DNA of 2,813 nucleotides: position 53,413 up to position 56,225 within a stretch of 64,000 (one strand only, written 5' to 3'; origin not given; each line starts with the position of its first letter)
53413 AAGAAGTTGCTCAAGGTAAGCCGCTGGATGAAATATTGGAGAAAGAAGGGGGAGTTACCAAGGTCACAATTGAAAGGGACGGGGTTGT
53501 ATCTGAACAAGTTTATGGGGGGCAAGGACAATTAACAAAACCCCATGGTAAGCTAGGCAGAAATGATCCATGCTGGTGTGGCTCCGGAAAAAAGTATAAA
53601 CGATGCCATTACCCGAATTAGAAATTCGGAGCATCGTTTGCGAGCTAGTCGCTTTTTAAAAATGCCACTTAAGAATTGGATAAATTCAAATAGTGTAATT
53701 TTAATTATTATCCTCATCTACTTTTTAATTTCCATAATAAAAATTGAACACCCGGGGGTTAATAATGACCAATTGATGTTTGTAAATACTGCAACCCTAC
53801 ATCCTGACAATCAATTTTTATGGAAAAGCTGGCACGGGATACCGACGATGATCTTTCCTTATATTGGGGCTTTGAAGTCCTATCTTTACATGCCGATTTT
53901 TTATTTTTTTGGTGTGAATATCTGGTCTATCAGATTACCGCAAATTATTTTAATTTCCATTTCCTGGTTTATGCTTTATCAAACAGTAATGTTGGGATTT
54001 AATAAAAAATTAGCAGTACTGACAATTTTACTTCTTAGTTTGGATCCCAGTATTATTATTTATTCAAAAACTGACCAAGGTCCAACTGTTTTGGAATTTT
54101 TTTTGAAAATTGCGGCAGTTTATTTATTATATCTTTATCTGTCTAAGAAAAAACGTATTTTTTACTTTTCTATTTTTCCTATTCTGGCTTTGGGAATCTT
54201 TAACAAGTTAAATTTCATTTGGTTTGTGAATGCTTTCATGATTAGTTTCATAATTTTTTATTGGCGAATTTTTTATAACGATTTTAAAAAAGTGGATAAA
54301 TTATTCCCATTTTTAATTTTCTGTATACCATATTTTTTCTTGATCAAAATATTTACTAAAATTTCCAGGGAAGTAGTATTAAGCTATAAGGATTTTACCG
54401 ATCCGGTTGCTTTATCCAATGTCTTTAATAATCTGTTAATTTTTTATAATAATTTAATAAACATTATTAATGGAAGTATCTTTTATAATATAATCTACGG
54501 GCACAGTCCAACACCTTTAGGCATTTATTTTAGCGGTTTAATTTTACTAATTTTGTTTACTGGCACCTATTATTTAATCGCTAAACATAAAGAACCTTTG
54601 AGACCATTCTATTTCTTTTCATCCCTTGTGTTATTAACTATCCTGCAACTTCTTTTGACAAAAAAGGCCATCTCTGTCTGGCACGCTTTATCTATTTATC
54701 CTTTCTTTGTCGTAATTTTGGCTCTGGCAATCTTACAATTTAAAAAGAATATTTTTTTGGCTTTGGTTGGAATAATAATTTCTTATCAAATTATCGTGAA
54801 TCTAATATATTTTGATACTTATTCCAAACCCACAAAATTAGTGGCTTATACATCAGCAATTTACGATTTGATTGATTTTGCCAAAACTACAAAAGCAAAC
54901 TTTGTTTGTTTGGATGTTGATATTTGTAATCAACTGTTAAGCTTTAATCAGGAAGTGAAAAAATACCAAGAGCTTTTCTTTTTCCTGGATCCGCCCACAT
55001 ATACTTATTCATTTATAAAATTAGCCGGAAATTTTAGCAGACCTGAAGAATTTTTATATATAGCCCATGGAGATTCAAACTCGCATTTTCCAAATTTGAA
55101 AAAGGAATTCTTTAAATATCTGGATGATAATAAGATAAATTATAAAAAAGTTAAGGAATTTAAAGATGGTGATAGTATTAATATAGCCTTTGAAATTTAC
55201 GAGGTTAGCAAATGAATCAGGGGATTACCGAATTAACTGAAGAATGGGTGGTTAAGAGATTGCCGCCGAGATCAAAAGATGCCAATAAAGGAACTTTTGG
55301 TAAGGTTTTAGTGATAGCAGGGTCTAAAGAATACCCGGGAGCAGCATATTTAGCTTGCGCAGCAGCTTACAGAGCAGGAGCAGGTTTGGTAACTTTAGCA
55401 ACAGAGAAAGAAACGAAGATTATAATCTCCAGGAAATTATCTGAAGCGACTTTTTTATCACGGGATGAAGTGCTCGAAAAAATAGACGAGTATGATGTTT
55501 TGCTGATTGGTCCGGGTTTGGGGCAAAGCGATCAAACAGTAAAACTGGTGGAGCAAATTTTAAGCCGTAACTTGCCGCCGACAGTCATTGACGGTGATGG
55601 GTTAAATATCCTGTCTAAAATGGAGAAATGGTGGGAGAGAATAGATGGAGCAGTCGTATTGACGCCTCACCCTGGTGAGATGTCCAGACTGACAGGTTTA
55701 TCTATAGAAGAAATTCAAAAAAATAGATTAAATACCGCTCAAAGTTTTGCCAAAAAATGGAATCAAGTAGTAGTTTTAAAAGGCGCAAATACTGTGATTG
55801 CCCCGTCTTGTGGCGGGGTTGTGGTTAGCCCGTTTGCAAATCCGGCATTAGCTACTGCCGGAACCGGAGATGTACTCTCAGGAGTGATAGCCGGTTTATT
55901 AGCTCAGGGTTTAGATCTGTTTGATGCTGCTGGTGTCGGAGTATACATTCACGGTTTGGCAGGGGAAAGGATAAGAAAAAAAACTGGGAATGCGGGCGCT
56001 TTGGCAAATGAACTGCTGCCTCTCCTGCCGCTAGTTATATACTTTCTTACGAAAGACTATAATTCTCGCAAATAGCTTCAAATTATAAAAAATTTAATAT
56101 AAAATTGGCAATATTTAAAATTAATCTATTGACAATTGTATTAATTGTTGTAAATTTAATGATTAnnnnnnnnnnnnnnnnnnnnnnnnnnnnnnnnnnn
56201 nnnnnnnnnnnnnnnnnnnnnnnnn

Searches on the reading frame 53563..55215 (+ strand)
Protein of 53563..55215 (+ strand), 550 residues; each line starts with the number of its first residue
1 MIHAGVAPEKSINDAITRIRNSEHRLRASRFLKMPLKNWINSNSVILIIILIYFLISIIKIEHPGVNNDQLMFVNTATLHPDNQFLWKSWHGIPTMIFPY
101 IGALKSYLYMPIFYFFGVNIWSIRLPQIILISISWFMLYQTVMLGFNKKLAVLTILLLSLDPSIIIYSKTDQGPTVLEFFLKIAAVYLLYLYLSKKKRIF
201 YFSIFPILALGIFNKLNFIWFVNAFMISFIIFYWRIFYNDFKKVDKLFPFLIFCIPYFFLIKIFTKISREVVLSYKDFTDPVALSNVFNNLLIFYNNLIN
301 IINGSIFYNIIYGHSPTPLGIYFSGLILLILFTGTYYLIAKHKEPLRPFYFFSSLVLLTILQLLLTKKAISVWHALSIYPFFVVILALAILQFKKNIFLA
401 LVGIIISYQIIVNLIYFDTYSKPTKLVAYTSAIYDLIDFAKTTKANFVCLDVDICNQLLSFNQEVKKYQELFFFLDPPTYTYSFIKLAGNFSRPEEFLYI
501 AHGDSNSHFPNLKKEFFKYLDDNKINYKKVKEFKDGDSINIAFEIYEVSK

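Call 7: search_protein_families(library=pfam, proteins=[window:53563-55215:+], max_evalue=0.01)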
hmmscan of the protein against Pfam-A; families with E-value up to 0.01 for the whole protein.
window:53563-55215:+ (550 aa): 1 family
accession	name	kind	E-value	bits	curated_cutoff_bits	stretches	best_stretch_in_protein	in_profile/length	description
PF13231.12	PMT_2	-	2.8e-11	44.3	26.1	1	108-256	9-156/160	Dolichyl-phosphate-mannose-protein mannosyltransferase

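Call 8: search_protein_families(library=ncbifam, proteins=[window:53563-55215:+], max_evalue=0.01)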
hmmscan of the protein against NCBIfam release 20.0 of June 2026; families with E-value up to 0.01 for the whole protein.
window:53563-55215:+ (550 aa): 0 families

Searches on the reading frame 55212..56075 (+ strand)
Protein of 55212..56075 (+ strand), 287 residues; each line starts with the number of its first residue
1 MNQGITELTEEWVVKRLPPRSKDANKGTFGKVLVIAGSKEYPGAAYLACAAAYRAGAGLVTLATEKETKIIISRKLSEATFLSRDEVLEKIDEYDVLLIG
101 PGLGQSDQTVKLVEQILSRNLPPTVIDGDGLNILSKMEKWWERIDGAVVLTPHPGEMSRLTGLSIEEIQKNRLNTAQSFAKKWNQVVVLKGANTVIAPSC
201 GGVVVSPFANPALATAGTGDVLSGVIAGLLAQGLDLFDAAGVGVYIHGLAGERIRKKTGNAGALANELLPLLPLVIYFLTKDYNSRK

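Call 7: search_protein_families(library=pfam, proteins=[window:55212-56075:+], max_evalue=0.01)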
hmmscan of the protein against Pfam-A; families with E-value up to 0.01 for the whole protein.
window:55212-56075:+ (287 aa): 4 families
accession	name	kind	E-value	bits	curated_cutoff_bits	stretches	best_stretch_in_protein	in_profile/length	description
PF01256.23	Carb_kinase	-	1.2e-63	215.3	27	1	32-269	1-237/242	NAD(P)H-hydrate dehydratase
PF08543.17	Phos_pyr_kin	-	4e-07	30.1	27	1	138-240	110-221/246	Phosphomethylpyrimidine kinase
PF00294.29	PfkB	-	8.7e-06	25.7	25.8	1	59-245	94-284/302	pfkB family carbohydrate kinase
PF02110.20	HK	-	0.0013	18.6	27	1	161-269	129-238/247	Hydroxyethylthiazole kinase family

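Call 8: search_protein_families(library=ncbifam, proteins=[window:55212-56075:+], max_evalue=0.01)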
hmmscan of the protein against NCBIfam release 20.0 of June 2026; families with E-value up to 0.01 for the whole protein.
window:55212-56075:+ (287 aa): 7 families
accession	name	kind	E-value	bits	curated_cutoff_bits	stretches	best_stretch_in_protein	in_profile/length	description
TIGR00196.1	yjeF_cterm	hypoth_equivalog_domain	2.8e-63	213.9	129.85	1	7-274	2-273/277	NAD(P)H-hydrate dehydratase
NF007856.0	PRK10565.1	equivalog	8e-59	199.6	703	1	5-276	230-498/510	bifunctional ADP-dependent NAD(P)H-hydrate dehydratase/NAD(P)H-hydrate epimerase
NF006830.1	PRK09355.1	equivalog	4e-08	33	180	1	159-269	133-244/263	hydroxyethylthiazole kinase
TIGR00097.1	HMP-P_kinase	equivalog_domain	3.1e-06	26.7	204.95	1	146-241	127-228/254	bifunctional hydroxymethylpyrimidine kinase/phosphomethylpyrimidine kinase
TIGR00694.1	thiM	equivalog_domain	0.00014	21.5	256.4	1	162-271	130-239/249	hydroxyethylthiazole kinase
TIGR02152.1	D_ribokin_bact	equivalog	0.00028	20.3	299.65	1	144-244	173-274/298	ribokinase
NF006346.0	PRK08573.1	equivalog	0.0025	16.6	528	1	146-241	132-234/450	bifunctional hydroxymethylpyrimidine kinase/phosphomethylpyrimidine kinase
